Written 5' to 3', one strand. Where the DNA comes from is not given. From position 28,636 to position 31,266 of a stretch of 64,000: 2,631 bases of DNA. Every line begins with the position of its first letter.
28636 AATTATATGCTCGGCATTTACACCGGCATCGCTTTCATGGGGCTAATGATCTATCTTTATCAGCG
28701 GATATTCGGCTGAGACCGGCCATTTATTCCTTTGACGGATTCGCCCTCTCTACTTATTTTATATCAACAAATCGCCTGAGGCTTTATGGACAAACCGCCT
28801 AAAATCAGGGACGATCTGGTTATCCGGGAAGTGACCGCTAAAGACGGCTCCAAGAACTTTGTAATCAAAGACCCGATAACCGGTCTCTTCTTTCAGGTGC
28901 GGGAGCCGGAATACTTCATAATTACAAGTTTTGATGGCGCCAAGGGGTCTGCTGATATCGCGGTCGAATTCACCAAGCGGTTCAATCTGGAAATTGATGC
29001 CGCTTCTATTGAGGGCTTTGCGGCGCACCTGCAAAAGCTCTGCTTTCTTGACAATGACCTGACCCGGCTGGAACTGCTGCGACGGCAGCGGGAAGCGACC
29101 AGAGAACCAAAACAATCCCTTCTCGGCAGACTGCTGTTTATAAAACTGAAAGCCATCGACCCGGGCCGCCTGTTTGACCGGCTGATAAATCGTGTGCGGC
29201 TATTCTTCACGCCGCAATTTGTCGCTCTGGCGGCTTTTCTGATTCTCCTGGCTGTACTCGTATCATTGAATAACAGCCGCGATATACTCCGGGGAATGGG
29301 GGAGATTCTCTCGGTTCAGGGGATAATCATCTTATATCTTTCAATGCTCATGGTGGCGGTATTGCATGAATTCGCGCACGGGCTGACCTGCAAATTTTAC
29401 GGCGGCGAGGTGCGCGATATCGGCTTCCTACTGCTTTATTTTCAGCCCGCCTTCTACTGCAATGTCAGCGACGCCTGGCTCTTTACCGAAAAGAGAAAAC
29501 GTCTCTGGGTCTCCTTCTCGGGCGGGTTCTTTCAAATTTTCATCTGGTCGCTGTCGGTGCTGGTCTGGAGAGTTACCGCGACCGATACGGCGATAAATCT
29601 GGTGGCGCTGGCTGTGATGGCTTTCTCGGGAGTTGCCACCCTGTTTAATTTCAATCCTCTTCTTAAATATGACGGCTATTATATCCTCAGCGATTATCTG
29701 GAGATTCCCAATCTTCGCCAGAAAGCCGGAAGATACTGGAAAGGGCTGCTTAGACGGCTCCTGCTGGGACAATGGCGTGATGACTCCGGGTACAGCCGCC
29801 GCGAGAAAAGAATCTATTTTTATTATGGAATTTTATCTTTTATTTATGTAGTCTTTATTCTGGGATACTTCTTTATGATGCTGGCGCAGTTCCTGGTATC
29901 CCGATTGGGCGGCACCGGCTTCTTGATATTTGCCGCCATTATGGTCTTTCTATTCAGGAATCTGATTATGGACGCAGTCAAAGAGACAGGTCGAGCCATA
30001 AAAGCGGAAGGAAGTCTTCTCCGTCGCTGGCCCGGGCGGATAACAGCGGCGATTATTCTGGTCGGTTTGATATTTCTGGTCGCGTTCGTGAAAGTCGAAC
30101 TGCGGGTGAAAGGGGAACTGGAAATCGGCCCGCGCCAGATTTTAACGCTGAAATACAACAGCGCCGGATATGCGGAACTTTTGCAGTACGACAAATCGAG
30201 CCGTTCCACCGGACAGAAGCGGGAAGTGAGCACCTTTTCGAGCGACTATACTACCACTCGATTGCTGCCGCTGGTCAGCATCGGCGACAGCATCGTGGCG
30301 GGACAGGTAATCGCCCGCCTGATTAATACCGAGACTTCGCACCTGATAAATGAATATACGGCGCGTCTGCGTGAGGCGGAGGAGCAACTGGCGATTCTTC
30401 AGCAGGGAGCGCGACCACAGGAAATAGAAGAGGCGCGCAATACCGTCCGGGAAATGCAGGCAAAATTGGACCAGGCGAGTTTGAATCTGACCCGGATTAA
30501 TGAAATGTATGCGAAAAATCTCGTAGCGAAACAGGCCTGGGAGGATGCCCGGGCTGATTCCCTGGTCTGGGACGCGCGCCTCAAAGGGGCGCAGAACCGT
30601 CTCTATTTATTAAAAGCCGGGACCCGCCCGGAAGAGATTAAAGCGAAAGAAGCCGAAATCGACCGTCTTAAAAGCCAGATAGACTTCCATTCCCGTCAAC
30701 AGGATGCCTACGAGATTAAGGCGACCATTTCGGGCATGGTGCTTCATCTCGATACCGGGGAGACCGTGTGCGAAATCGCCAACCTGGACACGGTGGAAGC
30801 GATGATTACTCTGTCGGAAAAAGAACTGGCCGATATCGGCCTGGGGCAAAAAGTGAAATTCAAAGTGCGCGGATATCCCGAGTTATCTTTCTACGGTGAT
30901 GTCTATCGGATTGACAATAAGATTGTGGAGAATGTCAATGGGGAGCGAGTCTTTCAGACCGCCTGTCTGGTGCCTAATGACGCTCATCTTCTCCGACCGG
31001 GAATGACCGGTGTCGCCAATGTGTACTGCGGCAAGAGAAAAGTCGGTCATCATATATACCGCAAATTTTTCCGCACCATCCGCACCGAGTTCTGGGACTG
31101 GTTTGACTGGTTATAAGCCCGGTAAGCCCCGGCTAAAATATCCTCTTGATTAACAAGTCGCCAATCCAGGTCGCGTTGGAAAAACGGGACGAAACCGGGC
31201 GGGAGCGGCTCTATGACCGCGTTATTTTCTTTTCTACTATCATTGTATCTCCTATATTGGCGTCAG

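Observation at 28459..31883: PqqD-like / M50 site-2 protease / HlyD adaptor fused in one polypeptide, with a tail-anchored zinc-ribbon microprotein upstream and no transporter or modifying enzyme nearby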

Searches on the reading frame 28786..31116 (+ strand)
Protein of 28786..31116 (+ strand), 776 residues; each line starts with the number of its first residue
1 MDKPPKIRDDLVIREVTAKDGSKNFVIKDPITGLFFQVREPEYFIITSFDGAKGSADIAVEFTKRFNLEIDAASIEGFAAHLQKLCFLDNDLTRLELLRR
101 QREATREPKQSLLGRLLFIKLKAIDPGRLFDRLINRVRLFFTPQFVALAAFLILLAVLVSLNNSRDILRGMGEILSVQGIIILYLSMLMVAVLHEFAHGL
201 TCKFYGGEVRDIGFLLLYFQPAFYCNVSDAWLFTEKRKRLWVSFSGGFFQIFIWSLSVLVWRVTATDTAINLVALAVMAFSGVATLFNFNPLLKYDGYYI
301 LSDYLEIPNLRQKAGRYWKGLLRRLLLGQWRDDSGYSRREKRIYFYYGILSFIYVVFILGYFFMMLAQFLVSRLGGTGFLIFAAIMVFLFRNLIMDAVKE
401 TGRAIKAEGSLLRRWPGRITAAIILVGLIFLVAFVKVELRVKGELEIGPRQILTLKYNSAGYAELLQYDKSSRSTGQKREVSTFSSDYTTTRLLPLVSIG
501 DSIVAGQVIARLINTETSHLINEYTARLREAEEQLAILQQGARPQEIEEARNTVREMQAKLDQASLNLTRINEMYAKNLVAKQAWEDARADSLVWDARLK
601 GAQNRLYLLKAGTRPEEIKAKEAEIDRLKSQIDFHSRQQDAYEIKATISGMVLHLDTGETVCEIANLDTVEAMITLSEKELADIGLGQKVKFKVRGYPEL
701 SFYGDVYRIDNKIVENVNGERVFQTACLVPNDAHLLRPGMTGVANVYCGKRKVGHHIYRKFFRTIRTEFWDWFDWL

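Call 3: search_protein_families(library=pfam, proteins=[window:28786-31116:+], max_evalue=0.1)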
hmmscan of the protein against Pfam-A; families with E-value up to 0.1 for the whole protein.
window:28786-31116:+ (776 aa): 5 families
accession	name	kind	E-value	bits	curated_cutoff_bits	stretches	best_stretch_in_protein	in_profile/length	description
PF16576.10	HlyD_D23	-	3.6e-13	49.7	30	1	498-740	37-212/214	Barrel-sandwich domain of CusB or HlyD membrane-fusion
PF13437.12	HlyD_3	-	5.9e-06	27.4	22.2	1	655-739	21-106/106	HlyD family secretion protein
PF02163.28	Peptidase_M50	-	0.0088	15.8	27.2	0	185-251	4-90/221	Peptidase family M50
PF13398.12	Peptidase_M50B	-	0.014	15.6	26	1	181-212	15-46/201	Peptidase M50B-like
PF11667.14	DUF3267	-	0.028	15.2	27.1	1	187-282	1-90/108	Putative zincin peptidase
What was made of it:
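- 29212..30096 (+): Seven-TM site-2-protease-like core (aa 143-437) with HEFAH (29365-29379) and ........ (29653-29676). Pfam M50, M50B and DUF3267 only sub-threshold (call 3).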

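Call 4: search_protein_families(library=ncbifam, proteins=[window:28786-31116:+], max_evalue=0.1)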
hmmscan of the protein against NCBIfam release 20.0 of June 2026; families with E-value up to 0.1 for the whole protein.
window:28786-31116:+ (776 aa): 12 families
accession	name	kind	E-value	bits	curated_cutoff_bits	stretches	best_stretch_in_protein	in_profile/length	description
NF041824.1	daptide_HExxH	equivalog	1.1e-64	218.9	300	1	33-395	26-370/379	daptide biosynthesis intramembrane metalloprotease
NF002939.0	PRK03598.1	equivalog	3.2e-21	75.8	393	1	498-694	61-265/332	secretion protein HlyD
TIGR01730.1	RND_mfp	subfamily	3.5e-20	72.2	94.9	2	618-751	111-249/322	efflux RND transporter periplasmic adaptor subunit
NF058609.1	RiPP_HExxH_LiaK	equivalog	3.1e-15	56.5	225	1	135-310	49-217/246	YydH/LiaK family epipeptide maturation metalloprotease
TIGR02971.1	heterocyst_DevB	subfamily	2.4e-09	37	129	1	496-714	31-283/327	ABC exporter membrane fusion protein, DevB family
TIGR00998.1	8a0101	subfamily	1.1e-08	34.5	390.8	1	500-710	61-282/334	EmrA/EmrK family multidrug efflux transporter periplasmic adaptor subunit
NF008606.0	PRK11578.1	equivalog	1.3e-08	34.3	342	1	534-744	88-296/371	macrolide transporter subunit MacA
NF038010.1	ABC_adapt_DarC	equivalog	6e-07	28.5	450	1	498-657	89-246/417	darobactin export ABC transporter periplasmic adaptor subunit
TIGR00999.1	8a0102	subfamily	8.2e-05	21.8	319.3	1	545-746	20-201/271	CzcB/NccB family metal efflux transporter periplasmic adaptor subunit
NF007785.0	PRK10476.1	equivalog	0.0001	21.2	376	1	525-663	92-232/347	multidrug transporter subunit MdtN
TIGR01843.1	type_I_hlyD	subfamily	0.00017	20.7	208.65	1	617-754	246-404/422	HlyD family type I secretion periplasmic adaptor subunit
TIGR03794.1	NHLM_micro_HlyD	equivalog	0.0024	16.9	156.2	1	497-683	74-245/421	NHLP bacteriocin system secretion protein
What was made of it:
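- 28786..31116 (+): 776-aa RRE / S2P-like protease / HlyD-adaptor fusion protein. NCBIfam and Pfam hits (calls 3, 4).
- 29212..30096 (+): NF041824 1.1e-64 and NF058609 3e-15 (call 4).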

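Call 5: find_homologous_proteins(query=window:28786-31116:+, max_evalue=0.00001)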
Query window:28786-31116:+ (776 aa): 1972 proteins with E <= 0.00001 among 8000 candidates; the best 120 are listed.
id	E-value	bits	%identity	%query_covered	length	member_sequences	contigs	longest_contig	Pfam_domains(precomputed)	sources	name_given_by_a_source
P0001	0.0e+0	1603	90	100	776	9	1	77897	PF25881.1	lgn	-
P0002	0.0e+0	1154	64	100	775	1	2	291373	PF25881.1,PF02163.29,PF25954.1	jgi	jgi:putative peptide zinc metalloprotease protein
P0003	0.0e+0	1152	63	100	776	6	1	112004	PF25881.1,PF25954.1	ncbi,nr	ncbi:MAG: efflux RND transporter periplasmic adaptor subunit [candidate division Zixibacteria bacter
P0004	0.0e+0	1137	64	100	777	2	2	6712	PF25984.1,PF25881.1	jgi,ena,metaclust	metaclust:\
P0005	0.0e+0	1120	63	100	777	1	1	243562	PF25984.1,PF25881.1,PF25954.1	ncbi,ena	-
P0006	0.0e+0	1115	62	100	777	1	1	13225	PF25881.1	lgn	-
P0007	0.0e+0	1113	62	100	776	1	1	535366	PF25881.1,PF25954.1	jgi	jgi:putative peptide zinc metalloprotease protein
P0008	0.0e+0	1105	62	100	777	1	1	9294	PF25881.1,PF02163.29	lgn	-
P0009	0.0e+0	1105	63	100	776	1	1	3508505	PF25881.1,PF02163.29,PF25954.1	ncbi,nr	ncbi:conserved membrane hypothetical protein [Candidatus Zixiibacteriota bacterium]|nr:conserved mem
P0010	0.0e+0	1102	62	100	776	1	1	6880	PF25881.1,PF25954.1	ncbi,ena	-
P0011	0.0e+0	1102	61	100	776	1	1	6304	PF25881.1,PF25954.1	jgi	-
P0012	0.0e+0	1089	61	100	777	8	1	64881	PF25881.1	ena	-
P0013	0.0e+0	1081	60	100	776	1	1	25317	PF25881.1,PF02163.29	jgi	jgi:hypothetical protein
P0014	0.0e+0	1076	61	100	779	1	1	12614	PF25881.1,PF05402.19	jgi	jgi:putative peptide zinc metalloprotease protein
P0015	0.0e+0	1075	60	100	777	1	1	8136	PF25881.1,PF25954.1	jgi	-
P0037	6.3e-280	949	54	100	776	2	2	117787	PF25881.1,PF02163.29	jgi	-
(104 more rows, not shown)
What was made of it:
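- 28786..31116 (+): 1,972 homologues with E<=1e-5 among the 8,000 candidates scored (call 5).
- On RRE / PqqD-like leader-binding domain: One relative (P0014) has a precomputed PF05402 hit (call 5).
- Closest known: Epipeptide protease EpeP/YydH and LiaK. Same: JGI labels relatives with the YydH-type name 'putative peptide zinc metalloprotease' (call 5).
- Names given by sources (call 5).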

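Call 6: search_solved_structures(query=window:28786-31116:+, max_evalue=1, show_alignments=2)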
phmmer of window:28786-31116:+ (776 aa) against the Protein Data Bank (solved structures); distinct sequences matched with E-value up to 1: 9.
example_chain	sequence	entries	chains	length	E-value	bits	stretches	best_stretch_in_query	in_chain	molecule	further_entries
9qgy_G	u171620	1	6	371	2.3e-05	26.5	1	533-746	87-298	Macrolide export protein MacA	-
6vej_P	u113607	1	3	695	0.0047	18.9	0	495-589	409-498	Probable Resistance-Nodulation-Cell Division (RND) efflux membrane fusion protein,Probable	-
5xu0_A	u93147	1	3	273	0.15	14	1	630-711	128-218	Membrane-fusion protein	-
5w17_A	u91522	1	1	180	0.16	13.9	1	621-763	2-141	Putative periplasmic protein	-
5w37_A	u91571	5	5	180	0.16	13.8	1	621-763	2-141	Polyisoprenoid-binding protein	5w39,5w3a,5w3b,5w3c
5w2x_A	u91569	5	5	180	0.21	13.4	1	621-763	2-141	Polyisoprenoid-binding protein | Putative periplasmic protein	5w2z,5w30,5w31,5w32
2fgs_A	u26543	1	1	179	0.22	13.4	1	621-763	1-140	Putative periplasmic protein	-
5w2d_A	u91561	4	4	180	0.28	13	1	621-763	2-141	Polyisoprenoid-binding protein | Putative periplasmic protein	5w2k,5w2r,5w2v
8q5h_K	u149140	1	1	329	0.75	11.6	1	542-643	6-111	Kinetochore scaffold 1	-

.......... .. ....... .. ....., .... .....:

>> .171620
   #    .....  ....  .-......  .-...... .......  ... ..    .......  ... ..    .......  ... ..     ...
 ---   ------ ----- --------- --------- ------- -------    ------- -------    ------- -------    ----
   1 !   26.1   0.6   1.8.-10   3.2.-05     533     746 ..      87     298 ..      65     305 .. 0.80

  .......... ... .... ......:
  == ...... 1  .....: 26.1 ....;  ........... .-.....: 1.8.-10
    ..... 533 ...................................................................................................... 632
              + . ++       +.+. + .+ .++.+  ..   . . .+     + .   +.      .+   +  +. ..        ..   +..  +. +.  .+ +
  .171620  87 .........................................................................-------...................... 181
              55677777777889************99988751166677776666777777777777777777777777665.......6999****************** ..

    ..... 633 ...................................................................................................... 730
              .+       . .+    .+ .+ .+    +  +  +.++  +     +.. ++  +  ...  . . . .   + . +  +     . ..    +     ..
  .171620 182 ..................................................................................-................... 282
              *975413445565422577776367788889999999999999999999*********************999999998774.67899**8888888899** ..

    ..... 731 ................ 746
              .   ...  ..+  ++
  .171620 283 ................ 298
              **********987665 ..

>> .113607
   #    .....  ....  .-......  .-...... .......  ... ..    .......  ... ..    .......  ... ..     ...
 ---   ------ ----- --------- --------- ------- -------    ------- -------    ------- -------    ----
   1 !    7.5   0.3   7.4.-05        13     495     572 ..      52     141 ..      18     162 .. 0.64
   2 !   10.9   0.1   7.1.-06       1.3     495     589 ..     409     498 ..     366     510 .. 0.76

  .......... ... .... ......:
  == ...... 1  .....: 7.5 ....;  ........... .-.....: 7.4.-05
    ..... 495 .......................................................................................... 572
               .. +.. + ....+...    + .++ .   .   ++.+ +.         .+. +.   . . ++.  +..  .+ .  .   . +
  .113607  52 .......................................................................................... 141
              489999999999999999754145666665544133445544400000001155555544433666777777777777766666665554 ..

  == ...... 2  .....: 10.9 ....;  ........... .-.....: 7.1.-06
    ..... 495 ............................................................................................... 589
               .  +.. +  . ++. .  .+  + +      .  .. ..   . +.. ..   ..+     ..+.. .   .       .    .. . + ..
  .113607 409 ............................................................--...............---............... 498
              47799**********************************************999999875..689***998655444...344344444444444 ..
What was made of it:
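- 30097..31041 (+): Periplasmic HlyD/MacA-type adaptor (aa 438-752): barrel-sandwich, long alpha-hairpin, beta-barrel. PF16576 49.7 bits and PF13437 27.4 bits, both above cut-off (call 3). phmmer to MacA 9qgy 2.3e-5 (call 6).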

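Call 8: find_encoding_contigs(protein=P0002, flank=6000, max_places=2)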
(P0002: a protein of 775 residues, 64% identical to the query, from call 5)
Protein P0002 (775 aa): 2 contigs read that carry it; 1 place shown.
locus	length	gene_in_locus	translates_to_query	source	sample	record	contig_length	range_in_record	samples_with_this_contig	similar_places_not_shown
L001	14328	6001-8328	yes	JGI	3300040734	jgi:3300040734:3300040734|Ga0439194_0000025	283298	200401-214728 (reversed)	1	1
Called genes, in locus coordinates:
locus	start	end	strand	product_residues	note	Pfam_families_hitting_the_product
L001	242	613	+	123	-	PF01648:ACPS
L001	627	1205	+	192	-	PF00156:Pribosyltran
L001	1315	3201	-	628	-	PF07719:TPR_2 (faint), PF13181:TPR_8 (faint), PF13371:TPR_9 (faint), PF13414:TPR_11, PF13424:TPR_12 (faint), PF00515:TPR_1 (weak), PF25062:ARM_TT21_N (weak), PF00515:TPR_1 (weak), +6 more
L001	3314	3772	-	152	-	PF01467:CTP_transf_like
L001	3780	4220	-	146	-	PF02629:CoA_binding, PF13380:CoA_binding_2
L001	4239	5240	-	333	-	PF00294:PfkB, PF08543:Phos_pyr_kin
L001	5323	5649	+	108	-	PF11950:DUF3467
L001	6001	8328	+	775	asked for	PF02163:Peptidase_M50 (faint), PF25881:HH_YBHG, PF25954:Beta-barrel_RND_2 (faint)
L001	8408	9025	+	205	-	PF13428:TPR_14 (faint), PF00515:TPR_1 (faint), PF07719:TPR_2 (faint), PF13181:TPR_8 (faint), PF13424:TPR_12 (faint), PF13432:TPR_16 (faint), PF14559:TPR_19 (faint)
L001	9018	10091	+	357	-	PF01321:Creatinase_N, PF00557:Peptidase_M24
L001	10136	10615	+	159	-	PF00364:Biotin_lipoyl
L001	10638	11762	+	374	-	PF00437:T2SSE, PF13401:AAA_22 (weak)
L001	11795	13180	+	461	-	PF00289:Biotin_carb_N, PF02786:CPSase_L_D2, PF02222:ATP-grasp (weak), PF07478:Dala_Dala_lig_C (weak), PF02785:Biotin_carb_C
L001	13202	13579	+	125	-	PF01597:GCV_H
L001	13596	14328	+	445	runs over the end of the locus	PF02347:GDC-P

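Call 9: find_encoding_contigs(protein=P0009, flank=6000, max_places=2)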
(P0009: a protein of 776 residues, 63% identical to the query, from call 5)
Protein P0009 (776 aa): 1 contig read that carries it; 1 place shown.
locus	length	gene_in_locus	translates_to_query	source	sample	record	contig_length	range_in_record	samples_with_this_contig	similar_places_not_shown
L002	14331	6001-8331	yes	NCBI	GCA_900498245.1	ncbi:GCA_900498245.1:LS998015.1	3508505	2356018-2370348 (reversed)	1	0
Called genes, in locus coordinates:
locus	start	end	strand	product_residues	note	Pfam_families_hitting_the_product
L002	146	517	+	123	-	PF01648:ACPS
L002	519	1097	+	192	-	PF00156:Pribosyltran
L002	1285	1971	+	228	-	PF00230:MIP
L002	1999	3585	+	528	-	PF13505:OMP_b-brl (weak), PF02412:TSP_3 (faint), PF00691:OmpA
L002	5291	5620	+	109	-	PF11950:DUF3467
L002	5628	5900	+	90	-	PF12773:DZR (faint)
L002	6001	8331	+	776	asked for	PF02163:Peptidase_M50 (faint), PF25881:HH_YBHG, PF25954:Beta-barrel_RND_2 (weak)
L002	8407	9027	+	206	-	PF13428:TPR_14 (faint), PF13432:TPR_16 (weak), PF24575:TPR_Slam (faint), PF14559:TPR_19 (faint)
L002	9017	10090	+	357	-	PF01321:Creatinase_N, PF00557:Peptidase_M24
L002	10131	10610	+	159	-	PF00364:Biotin_lipoyl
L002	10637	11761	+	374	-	PF00437:T2SSE, PF25199:nSTAND_NTPase5 (faint), PF13401:AAA_22 (weak)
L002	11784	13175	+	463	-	PF00289:Biotin_carb_N, PF02786:CPSase_L_D2, PF02222:ATP-grasp (weak), PF07478:Dala_Dala_lig_C, PF02785:Biotin_carb_C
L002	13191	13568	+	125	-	PF01597:GCV_H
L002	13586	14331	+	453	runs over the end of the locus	PF02347:GDC-P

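Call 10: find_encoding_contigs(protein=P0037, flank=6000, max_places=2)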
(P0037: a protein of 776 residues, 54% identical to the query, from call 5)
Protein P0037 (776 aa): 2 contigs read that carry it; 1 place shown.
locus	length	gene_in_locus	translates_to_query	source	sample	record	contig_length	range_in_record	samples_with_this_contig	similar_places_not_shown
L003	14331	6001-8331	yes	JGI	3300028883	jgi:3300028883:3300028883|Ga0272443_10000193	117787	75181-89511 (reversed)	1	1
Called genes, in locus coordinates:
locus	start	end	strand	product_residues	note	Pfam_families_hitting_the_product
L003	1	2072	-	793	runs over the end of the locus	PF05192:MutS_III (weak), PF00488:MutS_V, PF01713:Smr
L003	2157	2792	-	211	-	PF02674:Colicin_V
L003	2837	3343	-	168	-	PF09424:YqeY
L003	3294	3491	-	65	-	PF01165:Ribosomal_S21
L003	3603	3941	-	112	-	PF11969:DcpS_C, PF01230:HIT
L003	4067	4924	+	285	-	PF20560:MotA_N, PF01618:MotA_ExbB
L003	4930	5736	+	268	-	PF13677:MotB_plug, PF00691:OmpA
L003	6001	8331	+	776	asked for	PF02163:Peptidase_M50 (faint), PF25881:HH_YBHG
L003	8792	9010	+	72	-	-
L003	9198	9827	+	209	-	PF13428:TPR_14 (faint), PF00515:TPR_1 (faint), PF07719:TPR_2 (faint), PF13181:TPR_8 (faint), PF13431:TPR_17 (faint), PF24575:TPR_Slam (faint), PF13424:TPR_12 (weak), PF13432:TPR_16 (weak), +1 more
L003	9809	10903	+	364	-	PF01321:Creatinase_N, PF00557:Peptidase_M24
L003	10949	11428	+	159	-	PF00364:Biotin_lipoyl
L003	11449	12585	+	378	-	PF00437:T2SSE, PF13401:AAA_22 (weak)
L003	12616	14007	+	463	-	PF00289:Biotin_carb_N, PF02786:CPSase_L_D2, PF02222:ATP-grasp, PF07478:Dala_Dala_lig_C (weak), PF02785:Biotin_carb_C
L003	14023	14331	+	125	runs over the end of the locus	PF01597:GCV_H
